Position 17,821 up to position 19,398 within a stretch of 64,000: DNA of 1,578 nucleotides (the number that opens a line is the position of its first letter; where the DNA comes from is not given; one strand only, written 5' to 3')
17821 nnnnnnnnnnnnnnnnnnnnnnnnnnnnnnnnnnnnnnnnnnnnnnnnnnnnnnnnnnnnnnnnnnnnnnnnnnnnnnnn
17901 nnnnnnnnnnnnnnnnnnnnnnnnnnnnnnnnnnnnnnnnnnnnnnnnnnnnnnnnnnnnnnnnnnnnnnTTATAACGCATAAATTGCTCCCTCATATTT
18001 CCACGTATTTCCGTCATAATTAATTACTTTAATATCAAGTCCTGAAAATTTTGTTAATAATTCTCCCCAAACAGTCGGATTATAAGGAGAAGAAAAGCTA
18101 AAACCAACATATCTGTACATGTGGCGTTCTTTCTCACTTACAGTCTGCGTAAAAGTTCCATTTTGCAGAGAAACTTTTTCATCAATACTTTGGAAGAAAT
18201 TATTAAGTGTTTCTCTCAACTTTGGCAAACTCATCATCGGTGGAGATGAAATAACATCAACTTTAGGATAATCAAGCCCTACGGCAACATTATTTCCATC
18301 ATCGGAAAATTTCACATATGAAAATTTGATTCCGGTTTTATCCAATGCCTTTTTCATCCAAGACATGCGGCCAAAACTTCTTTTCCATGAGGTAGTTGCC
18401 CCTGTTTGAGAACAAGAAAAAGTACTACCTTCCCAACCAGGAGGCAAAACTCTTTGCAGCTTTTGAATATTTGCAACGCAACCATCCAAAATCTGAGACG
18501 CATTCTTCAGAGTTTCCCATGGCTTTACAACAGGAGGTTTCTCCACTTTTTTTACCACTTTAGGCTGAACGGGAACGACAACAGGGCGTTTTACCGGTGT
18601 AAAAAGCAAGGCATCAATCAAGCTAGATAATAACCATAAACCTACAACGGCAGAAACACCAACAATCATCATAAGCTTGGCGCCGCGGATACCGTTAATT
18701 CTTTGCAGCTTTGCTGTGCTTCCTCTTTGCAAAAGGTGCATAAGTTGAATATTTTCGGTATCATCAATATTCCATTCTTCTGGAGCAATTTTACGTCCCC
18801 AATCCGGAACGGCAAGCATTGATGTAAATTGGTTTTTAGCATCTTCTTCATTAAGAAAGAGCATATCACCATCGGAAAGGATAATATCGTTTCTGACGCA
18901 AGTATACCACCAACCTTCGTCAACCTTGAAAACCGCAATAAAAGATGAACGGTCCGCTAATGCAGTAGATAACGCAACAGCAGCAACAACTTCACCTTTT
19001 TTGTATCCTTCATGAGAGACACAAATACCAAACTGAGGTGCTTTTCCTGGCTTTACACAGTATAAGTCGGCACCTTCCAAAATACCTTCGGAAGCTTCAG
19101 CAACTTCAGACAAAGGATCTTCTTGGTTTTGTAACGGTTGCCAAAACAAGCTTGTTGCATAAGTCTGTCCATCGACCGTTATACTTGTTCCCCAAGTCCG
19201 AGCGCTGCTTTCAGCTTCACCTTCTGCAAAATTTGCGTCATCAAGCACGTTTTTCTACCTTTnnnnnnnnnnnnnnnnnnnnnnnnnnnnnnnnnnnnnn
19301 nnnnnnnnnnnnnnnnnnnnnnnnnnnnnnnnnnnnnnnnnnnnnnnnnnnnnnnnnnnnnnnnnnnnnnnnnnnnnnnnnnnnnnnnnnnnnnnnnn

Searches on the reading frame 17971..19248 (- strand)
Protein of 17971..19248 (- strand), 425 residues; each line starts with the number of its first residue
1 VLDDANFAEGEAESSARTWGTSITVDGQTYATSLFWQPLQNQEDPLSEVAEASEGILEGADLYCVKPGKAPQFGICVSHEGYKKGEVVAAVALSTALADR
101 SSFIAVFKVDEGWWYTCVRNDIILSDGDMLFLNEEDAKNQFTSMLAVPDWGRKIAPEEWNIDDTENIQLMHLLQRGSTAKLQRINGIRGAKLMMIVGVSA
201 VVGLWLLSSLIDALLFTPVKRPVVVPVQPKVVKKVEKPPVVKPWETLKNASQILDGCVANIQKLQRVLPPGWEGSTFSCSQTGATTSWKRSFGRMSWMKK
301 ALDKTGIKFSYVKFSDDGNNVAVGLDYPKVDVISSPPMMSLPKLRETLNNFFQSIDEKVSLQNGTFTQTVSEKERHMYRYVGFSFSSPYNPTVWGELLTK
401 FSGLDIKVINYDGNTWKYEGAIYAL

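Call 8: search_protein_families(library=pfam, proteins=[window:17971-19248:-], max_evalue=0.01)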
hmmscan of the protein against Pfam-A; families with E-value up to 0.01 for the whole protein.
window:17971-19248:- (425 aa): 1 family
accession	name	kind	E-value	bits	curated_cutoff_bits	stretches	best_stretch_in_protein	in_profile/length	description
PF06864.17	PAP_PilO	-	1.8e-09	37.4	26.7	1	33-327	4-310/419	Pilin accessory protein (PilO)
